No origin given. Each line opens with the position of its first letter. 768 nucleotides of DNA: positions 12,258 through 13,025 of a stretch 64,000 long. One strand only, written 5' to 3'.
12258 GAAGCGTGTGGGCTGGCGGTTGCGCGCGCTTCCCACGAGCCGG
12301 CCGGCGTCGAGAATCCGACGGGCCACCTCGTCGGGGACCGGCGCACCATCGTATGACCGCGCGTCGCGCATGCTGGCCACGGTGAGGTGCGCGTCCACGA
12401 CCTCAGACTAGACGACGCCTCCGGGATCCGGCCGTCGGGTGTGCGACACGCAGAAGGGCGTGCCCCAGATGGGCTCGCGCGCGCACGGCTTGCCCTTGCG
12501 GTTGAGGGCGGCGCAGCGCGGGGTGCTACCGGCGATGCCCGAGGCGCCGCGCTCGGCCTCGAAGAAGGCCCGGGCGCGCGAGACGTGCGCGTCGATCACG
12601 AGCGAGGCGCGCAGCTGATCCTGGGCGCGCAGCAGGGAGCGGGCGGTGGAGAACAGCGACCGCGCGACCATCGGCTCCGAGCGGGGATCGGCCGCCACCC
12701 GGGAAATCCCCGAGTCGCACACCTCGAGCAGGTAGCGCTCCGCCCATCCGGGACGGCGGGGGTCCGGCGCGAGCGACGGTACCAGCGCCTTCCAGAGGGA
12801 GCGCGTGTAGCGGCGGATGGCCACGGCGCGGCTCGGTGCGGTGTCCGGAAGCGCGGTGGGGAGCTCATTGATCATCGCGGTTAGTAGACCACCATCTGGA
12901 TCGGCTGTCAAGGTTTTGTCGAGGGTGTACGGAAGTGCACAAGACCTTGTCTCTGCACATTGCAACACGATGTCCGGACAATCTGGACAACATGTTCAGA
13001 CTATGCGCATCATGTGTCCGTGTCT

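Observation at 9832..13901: CarH-type B12 photoreceptor divergent from a 5-gene operon with no carotenoid genes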

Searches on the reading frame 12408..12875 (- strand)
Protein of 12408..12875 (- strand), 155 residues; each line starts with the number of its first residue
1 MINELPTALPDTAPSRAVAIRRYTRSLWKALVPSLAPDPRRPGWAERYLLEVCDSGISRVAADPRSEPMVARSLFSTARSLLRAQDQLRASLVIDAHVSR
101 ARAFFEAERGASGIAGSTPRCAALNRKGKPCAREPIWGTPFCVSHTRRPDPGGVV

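Call 3: search_protein_families(library=pfam, proteins=[window:12408-12875:-], max_evalue=0.01)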
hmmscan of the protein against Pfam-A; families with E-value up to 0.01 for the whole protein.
window:12408-12875:- (155 aa): 0 families

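Call 12: find_homologous_proteins(query=window:12408-12875:-, max_evalue=0.001)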
Query window:12408-12875:- (155 aa): 96 proteins with E <= 0.001 among 234 candidates.
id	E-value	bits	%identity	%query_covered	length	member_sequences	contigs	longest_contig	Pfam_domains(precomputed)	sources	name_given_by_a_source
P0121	4.7e-89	314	92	100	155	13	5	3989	-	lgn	-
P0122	1.1e-86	307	90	100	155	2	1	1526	-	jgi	-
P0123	2.3e-84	299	88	100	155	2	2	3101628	-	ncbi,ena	-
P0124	7.2e-83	294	86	100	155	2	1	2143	-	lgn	-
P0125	7.4e-83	294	87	99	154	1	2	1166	-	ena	-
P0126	1.1e-82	294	86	100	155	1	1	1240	-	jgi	jgi:hypothetical protein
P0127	2.7e-82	292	86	100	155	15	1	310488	-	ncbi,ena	-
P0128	6.3e-82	291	86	100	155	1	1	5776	-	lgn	-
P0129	7.2e-78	278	82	100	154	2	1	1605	-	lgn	-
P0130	1.1e-71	258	74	100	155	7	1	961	-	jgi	jgi:hypothetical protein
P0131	1.1e-67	245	72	96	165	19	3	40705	-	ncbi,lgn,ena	-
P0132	1.1e-67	245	72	96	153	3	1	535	-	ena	-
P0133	1.7e-67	244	76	90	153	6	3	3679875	-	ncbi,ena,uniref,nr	ncbi:hypothetical protein [Miltoncostaea oceani]|uniref:hypothetical protein n=1 Tax=Miltoncostaea o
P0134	6.1e-67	243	79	88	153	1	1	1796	-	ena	-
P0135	1.1e-65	238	71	96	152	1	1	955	-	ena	-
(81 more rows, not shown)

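Call 16: search_protein_families(library=ncbifam, proteins=[window:12408-12875:-], max_evalue=1)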
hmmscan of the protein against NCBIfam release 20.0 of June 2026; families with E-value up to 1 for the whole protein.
window:12408-12875:- (155 aa): 1 family
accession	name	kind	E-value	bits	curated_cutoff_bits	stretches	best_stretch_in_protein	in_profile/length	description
NF041373.1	HGG_STG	domain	0.0096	15.6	29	1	121-145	1-25/38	HGGxSTG domain-containing protein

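Call 19: find_related_loci(query=A2, collection=metagenome_contigs, flank=6000)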
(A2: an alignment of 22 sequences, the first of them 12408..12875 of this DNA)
Query A2 (155 aa) in metagenome_contigs; peptide patterns used: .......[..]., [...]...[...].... (x = any residue, [..] = any of these).
307 stretches matched a pattern; 26 encode a relative of the query (tblastn E <= 1e-3); 26 distinct loci.
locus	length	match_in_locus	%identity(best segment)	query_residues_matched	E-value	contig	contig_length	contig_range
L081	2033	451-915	94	1-155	8e-101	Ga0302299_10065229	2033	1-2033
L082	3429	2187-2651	88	1-155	4e-90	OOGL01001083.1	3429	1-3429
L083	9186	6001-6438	73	1-146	3e-71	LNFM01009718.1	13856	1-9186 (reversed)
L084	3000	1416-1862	70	1-149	1e-71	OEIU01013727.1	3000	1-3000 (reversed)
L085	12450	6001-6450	71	1-150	1e-69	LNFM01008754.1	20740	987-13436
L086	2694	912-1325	73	12-149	3e-69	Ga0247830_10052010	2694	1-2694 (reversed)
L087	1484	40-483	70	1-148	7e-71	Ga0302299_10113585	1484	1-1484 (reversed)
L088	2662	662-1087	73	7-148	7e-68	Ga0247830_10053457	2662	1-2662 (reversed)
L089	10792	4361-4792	71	1-146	4e-67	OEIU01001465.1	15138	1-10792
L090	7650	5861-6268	74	14-149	5e-67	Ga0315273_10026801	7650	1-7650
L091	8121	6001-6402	73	15-148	4e-66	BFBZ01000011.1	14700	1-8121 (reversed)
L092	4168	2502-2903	75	15-148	7e-66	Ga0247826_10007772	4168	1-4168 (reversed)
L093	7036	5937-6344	70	15-150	5e-65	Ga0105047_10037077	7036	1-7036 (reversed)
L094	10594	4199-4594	71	16-148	6e-63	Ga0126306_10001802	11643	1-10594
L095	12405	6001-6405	68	15-150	2e-62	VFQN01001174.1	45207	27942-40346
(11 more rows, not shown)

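Call 23: predict_structure(alignment_id=A2)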
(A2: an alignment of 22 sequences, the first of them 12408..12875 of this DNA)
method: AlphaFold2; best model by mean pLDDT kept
length: 155 residues; sequences in the alignment: 22
mean_pLDDT: 82.5   pTM: 0.65
mean pLDDT of the five models: 82.5, 77.9, 76.0, 75.3, 73.1
residues with pLDDT >= 90: 79; 70-90: 43; 50-70: 18; < 50: 15
segments of 3 or more residues with pLDDT < 50: 1-7, 115-117, 151-155
pLDDT, mean of each block of 10 residues (from residue 1): 45 77 98 93 95 95 89 97 97 98 86 57 82 75 72 43
secondary structure, 60 per line:
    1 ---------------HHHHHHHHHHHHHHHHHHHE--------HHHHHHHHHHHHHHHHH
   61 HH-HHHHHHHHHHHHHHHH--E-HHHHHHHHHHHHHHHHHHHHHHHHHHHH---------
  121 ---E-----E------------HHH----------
elements in order: H16-34 H44-62 H64-79 H84-111
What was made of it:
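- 12408..12875 (-): g1: 155-aa soluble protein with a four-helix bundle and a C-terminal C-x9-C-x10-C-x2-H knuckle, plus a conserved Cys53. Function unknown. AF2 model pLDDT 82.5 with four helices (call 23).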

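Call 32: fold_search(model_id=the predicted structure, library=pdb)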
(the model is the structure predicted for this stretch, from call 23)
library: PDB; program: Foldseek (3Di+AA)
matches with E <= 10: 165; with E <= 0.001: 0
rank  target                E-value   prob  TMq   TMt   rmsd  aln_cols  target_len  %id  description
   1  4dwl_B                1.2e+00  0.38  0.34  0.42   5.7       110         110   15  Avd molecule from Bordetella bacteriophage DGR (released 2013-02-27)
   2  4dwl_A                1.4e+00  0.25  0.30  0.38   6.1       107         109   16  Avd molecule from Bordetella bacteriophage DGR (released 2013-02-27)
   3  8ub8_C                1.5e+00  0.38  0.35  0.42   5.2       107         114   16  Diversity-generating retroelement (DGR) ribonucleoprotein reverse transcriptase - Pre-active State 1a (released 2024-10-23)
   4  7zpk_A                1.7e+00  0.33  0.34  0.06   6.0       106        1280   13  Mammalian Dicer in the "pre-dicing state" with pre-miR-15a substrate and TARBP2 subunit (released 2022-11-16)
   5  4yk3_C                1.7e+00  0.23  0.31  0.39   5.3       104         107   12  Crystal Structure of the BID Domain of BepE from Bartonella henselae (released 2016-03-09)
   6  4l8i_A                1.7e+00  0.14  0.24  0.30  16.8        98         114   13  Crystal structure of RSV epitope scaffold FFL_005 (released 2014-02-12)
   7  6hiw_Ck               1.8e+00  0.21  0.33  0.10   7.9       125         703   14  Cryo-EM structure of the Trypanosoma brucei mitochondrial ribosome - This entry contains the complete small mitoribos (released 2018-09-26)
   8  8jfz_A                2.1e+00  0.04  0.20  0.04  27.1       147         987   18  Cryo-EM structure of Na+,K+-ATPase in the E1.Mg2+ state. (released 2023-08-09)
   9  5mx5_H                2.2e+00  0.07  0.18  0.15  18.9       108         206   13  Mouse PA28alpha-beta (released 2017-09-13)
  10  3vre_A                2.4e+00  0.12  0.26  0.28  11.7       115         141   14  The crystal structure of hemoglobin from woolly mammoth in the deoxy form (released 2012-11-07)
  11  3lhp_S                2.5e+00  0.14  0.25  0.32  16.8        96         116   18  Crystal structure of HIV epitope-scaffold 4E10_D0_1ISEA_004_N 4E10 Fv complex (released 2010-09-22)
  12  5mx5_J                2.5e+00  0.07  0.18  0.15  18.4       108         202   13  Mouse PA28alpha-beta (released 2017-09-13)
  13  8cxb_f                2.6e+00  0.06  0.19  0.16  18.8       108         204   12  Human PA28-20S (PA28-4a3b) (released 2022-11-02)
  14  5mx5_A                2.6e+00  0.06  0.18  0.15  18.5       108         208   13  Mouse PA28alpha-beta (released 2017-09-13)
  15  9cu8_A                2.8e+00  0.30  0.39  0.50   4.7        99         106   15  Crystal Structure of TNFR2 TNFR2_mb1 Complex (released 2024-12-04)
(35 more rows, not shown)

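Call 36: search_protein_representatives(alignment_id=A2)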
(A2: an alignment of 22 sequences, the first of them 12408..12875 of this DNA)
Query: 22 sequences, 149 profile positions. Proteins with E-value up to 0.001 (for the whole library): 234; up to 1e-10: 69; up to 1e-30: 6. The best 150 are listed.
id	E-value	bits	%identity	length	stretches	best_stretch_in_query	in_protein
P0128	2.5e-73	261.2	-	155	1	8-147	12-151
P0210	7.9e-55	201.2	-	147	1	16-147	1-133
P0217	3.4e-50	186.2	-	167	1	2-116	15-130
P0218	1.1e-37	145.6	-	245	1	2-129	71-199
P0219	1.6e-35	138.5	-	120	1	2-81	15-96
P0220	8.6e-35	136.2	-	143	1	16-143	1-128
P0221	2.2e-28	115.4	-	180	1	12-144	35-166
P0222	5.4e-27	110.9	-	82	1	65-143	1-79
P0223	5.7e-23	97.8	-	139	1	16-144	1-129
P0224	3.3e-22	95.4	-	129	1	16-145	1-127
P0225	2.5e-20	89.2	-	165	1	16-145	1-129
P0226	6.2e-20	88.0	-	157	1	16-144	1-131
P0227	1.0e-19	87.2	-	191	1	15-145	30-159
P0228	1.2e-19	87.0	-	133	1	16-146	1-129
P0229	2.7e-19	85.9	-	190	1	15-144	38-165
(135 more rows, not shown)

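Call 38: find_homologous_proteins(query=A3, max_evalue=0.00001)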
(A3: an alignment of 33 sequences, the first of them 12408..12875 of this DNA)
Query A3 (33 sequences) (155 aa, profile of the alignment): 5380 proteins with E <= 0.00001 among 8000 candidates; the best 120 are listed.
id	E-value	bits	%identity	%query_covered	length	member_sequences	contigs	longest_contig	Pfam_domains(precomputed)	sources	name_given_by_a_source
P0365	2.2e-52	195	34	81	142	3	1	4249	-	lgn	-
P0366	6.5e-51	190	30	81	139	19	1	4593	-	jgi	jgi:hypothetical protein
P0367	1.0e-50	189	27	81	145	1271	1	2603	-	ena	-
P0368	1.0e-50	189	30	81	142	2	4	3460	PF19067.7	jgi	jgi:hypothetical protein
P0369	1.0e-50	189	27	81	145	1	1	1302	-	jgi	-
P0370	1.1e-50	189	27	81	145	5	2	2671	-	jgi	jgi:hypothetical protein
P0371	1.5e-50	189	32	81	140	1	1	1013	-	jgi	jgi:hypothetical protein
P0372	1.5e-50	189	34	81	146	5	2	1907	-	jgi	jgi:hypothetical protein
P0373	1.5e-50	189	29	83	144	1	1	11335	-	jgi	jgi:hypothetical protein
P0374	1.6e-50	189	31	88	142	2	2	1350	-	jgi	-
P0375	1.8e-50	189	27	81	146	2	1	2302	PF19067.7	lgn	-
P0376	2.2e-50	188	28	81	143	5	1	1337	PF19067.7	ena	-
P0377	2.3e-50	188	32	81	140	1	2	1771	-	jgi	jgi:hypothetical protein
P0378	2.3e-50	188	28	81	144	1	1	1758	PF19067.7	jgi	jgi:hypothetical protein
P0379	2.3e-50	188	30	81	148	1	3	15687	PF19067.7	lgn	-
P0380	2.4e-50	188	30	81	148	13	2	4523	PF19067.7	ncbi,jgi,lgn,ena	-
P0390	4.2e-50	187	28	81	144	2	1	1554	PF19067.7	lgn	-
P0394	5.4e-50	187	28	81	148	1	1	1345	PF19067.7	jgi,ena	jgi:hypothetical protein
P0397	5.9e-50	187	27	81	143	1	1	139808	-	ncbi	-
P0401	6.3e-50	187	27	85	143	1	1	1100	PF19067.7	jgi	jgi:hypothetical protein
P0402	6.3e-50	187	28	81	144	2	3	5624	PF19067.7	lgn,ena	-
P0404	6.4e-50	187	27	81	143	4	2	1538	PF19067.7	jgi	jgi:hypothetical protein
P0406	6.7e-50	187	24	87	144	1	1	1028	PF19067.7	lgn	-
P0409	7.5e-50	187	27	83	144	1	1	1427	PF19067.7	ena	-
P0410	7.5e-50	187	34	81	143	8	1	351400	-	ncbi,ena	-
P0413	7.7e-50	187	27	83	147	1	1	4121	PF19067.7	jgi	jgi:hypothetical protein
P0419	8.5e-50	186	29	81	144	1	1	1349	PF19067.7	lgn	-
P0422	9.3e-50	186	30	81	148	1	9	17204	PF19067.7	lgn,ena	-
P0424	9.6e-50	186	29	83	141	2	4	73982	PF19067.7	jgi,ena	-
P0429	1.1e-49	186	34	81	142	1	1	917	PF19067.7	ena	-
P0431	1.1e-49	186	26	81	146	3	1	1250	PF19067.7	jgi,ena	-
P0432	1.1e-49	186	30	81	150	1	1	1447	PF19067.7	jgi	jgi:hypothetical protein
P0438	1.2e-49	186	32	88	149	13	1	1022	PF19067.7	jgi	jgi:hypothetical protein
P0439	1.2e-49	186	28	81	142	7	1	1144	PF19067.7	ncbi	-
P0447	1.3e-49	186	26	83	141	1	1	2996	PF19067.7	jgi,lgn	jgi:hypothetical protein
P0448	1.3e-49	186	27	81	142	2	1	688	PF19067.7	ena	-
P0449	1.3e-49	186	28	79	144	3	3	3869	PF19067.7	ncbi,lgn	-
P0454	1.4e-49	186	27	85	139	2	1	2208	PF19067.7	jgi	jgi:hypothetical protein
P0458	1.5e-49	186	26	83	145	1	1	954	PF19067.7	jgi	jgi:hypothetical protein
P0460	1.5e-49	186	28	85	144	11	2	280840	PF19067.7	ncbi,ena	-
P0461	1.5e-49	186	24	81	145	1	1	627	PF19067.7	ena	-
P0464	1.6e-49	185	27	81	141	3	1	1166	PF19067.7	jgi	jgi:hypothetical protein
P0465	1.6e-49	185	29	81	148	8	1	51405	PF19067.7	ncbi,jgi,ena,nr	ncbi:MAG TPA: DUF5763 domain-containing protein [Conexibacter sp.]|nr:DUF5763 domain-containing prot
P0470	1.7e-49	185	27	87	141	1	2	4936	PF19067.7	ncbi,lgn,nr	ncbi:MAG TPA: hypothetical protein VHE14_01185 [Solirubrobacteraceae bacterium]|nr:hypothetical prot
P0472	1.7e-49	185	25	83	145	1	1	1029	PF19067.7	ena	-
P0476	1.8e-49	185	28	83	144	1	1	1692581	PF19067.7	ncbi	-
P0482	1.9e-49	185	27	85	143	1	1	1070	PF19067.7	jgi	jgi:hypothetical protein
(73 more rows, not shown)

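Call 39: find_encoding_contigs(protein=P0476, flank=6000, max_places=1)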
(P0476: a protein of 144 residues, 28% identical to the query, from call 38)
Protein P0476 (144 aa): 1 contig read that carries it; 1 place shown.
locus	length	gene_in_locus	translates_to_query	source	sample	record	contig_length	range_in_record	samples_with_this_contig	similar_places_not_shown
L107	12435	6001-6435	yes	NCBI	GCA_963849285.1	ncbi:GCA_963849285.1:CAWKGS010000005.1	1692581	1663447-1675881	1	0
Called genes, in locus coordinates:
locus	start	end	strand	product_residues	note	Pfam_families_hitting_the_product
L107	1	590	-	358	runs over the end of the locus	PF01370:Epimerase, PF04321:RmlD_sub_bind (weak), PF07993:NAD_binding_4, PF13460:NAD_binding_10 (weak), PF16363:GDP_Man_Dehyd (weak)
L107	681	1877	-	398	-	PF04542:Sigma70_r2, PF08281:Sigma70_r4_2, PF20239:DUF6596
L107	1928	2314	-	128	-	PF03795:YCII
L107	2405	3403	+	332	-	PF01040:UbiA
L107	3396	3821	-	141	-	PF02566:OsmC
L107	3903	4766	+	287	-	PF03372:Exo_endo_phos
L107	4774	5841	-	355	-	PF21686:LigD_Prim-Pol, PF01896:DNA_primase_S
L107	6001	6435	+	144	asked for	PF19067:DUF5763 (weak)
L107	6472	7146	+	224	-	PF00561:Abhydrolase_1 (weak), PF12697:Abhydrolase_6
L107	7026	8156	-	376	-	PF03706:LPG_synthase_TM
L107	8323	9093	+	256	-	PF01149:Fapy_DNA_glyco, PF06831:H2TH, PF06827:zf-FPG_IleRS (faint)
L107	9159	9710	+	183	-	PF03807:F420_oxidored (faint)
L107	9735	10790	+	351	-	PF00296:Bac_luciferase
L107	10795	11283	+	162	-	PF02870:Methyltransf_1N, PF01035:DNA_binding_1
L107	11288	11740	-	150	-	-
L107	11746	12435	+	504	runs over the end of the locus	PF00070:Pyr_redox (faint), PF00890:FAD_binding_2 (weak), PF01266:DAO, PF01494:FAD_binding_3 (faint), PF01946:Thi4 (faint), PF12831:FAD_oxidored, PF13450:NAD_binding_8, PF01593:Amino_oxidase, +1 more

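Call 40: find_encoding_contigs(protein=P0410, flank=6000, max_places=1)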
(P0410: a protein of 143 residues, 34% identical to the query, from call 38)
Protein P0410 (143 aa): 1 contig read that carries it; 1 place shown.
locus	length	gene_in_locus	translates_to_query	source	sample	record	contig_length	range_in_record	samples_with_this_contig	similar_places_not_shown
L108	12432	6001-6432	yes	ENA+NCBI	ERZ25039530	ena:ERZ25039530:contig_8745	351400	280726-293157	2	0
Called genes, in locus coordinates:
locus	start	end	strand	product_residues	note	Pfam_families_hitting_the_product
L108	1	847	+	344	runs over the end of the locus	PF13439:Glyco_transf_4, PF13579:Glyco_trans_4_4, PF20706:GT4-conflict, PF00534:Glycos_transf_1, PF13692:Glyco_trans_1_4, PF13524:Glyco_trans_1_2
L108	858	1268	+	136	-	-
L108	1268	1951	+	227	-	-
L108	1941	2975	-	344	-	PF00850:Hist_deacetyl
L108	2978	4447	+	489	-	PF00890:FAD_binding_2, PF01134:GIDA (faint), PF01266:DAO, PF03486:HI0933_like (faint), PF07992:Pyr_redox_2 (faint), PF12831:FAD_oxidored (weak), PF02910:Succ_DH_flav_C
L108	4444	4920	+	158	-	PF01613:Flavin_Reduct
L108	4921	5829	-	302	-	PF00268:Ribonuc_red_sm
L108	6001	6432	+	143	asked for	-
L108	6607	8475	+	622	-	PF01869:BcrAD_BadFG (weak), PF05378:Hydant_A_N, PF01968:Hydantoinase_A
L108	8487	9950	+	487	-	PF02538:Hydantoinase_B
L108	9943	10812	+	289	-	PF03446:NAD_binding_2, PF03807:F420_oxidored (weak), PF14833:NAD_binding_11, PF21761:RedAm-like_C (faint)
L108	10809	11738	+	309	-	PF07859:Abhydrolase_3, PF20434:BD-FAE (weak)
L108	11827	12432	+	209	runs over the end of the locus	PF08819:DUF1802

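Call 41: find_encoding_contigs(protein=P0465, flank=6000, max_places=1)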
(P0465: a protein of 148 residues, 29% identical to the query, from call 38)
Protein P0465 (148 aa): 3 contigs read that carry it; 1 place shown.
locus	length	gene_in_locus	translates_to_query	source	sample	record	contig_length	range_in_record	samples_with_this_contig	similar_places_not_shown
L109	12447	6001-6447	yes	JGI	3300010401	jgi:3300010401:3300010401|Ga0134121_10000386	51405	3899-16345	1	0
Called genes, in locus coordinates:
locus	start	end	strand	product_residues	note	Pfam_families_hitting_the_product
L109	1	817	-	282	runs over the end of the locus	PF01177:Asp_Glu_race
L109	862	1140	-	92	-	-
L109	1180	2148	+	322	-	PF13439:Glyco_transf_4, PF13579:Glyco_trans_4_4, PF20706:GT4-conflict, PF13692:Glyco_trans_1_4, PF00534:Glycos_transf_1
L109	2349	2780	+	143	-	-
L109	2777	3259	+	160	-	-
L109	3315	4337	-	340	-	PF00850:Hist_deacetyl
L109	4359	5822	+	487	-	PF00890:FAD_binding_2, PF01134:GIDA (faint), PF01266:DAO (weak), PF03486:HI0933_like (faint), PF07992:Pyr_redox_2 (weak), PF02910:Succ_DH_flav_C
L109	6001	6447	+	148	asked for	PF19067:DUF5763 (weak)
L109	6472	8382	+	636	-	PF05378:Hydant_A_N, PF01968:Hydantoinase_A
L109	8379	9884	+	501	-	PF02538:Hydantoinase_B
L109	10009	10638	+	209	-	PF08819:DUF1802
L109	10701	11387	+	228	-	-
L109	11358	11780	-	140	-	-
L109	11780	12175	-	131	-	PF14464:Prok-JAB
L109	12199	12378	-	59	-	PF02416:TatA_B_E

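Call 42: find_encoding_contigs(protein=P0397, flank=6000, max_places=1)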
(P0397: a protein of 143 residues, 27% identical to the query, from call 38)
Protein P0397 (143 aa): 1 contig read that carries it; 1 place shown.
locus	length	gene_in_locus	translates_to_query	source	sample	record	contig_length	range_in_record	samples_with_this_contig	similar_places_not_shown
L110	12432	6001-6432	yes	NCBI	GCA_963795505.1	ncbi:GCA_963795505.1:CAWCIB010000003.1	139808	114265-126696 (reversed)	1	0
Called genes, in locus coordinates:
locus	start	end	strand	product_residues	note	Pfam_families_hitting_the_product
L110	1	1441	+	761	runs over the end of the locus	PF02190:LON_substr_bdg, PF00004:AAA, PF07728:AAA_5, PF22667:Lon_lid, PF05362:Lon_C, PF13541:ChlI (weak)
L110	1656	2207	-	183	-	-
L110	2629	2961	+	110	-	-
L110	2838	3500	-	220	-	-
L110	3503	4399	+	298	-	PF01593:Amino_oxidase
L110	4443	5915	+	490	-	PF00171:Aldedh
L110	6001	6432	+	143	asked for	-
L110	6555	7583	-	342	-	-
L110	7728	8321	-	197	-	PF03640:Lipoprotein_15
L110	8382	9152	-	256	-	PF03976:PPK2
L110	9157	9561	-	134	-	PF04075:F420H2_quin_red (weak)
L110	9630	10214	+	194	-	-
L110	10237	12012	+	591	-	PF00004:AAA, PF07728:AAA_5 (faint), PF17862:AAA_lid_3 (faint), PF01434:Peptidase_M41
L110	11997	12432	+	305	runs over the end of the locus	-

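Call 60: search_protein_families(library=pfam, proteins=[window:12408-12875:-, P0465, P0476], max_evalue=5)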
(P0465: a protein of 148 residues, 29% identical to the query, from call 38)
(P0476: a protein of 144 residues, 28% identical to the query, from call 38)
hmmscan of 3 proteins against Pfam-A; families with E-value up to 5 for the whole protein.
window:12408-12875:- (155 aa): 0 families

P0465 (148 aa): 1 family
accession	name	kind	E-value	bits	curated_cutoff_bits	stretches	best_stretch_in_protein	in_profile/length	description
PF19067.5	DUF5763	-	2.9e-06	27.1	26.3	1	104-131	3-29/39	Family of unknown function (DUF5763)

P0476 (144 aa): 1 family
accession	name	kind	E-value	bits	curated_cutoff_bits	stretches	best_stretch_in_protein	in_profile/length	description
PF19067.5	DUF5763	-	4.3e-06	26.5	26.3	1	103-130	3-29/39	Family of unknown function (DUF5763)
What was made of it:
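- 12408..12875 (-): No Pfam hit (calls 3, 60).
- On DUF5763 (PF19067), considered for g1: Distant homologues P0465 and P0476, reached by profile search, match at 26.5-27.1 bits against 26.3 (calls 38, 60).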
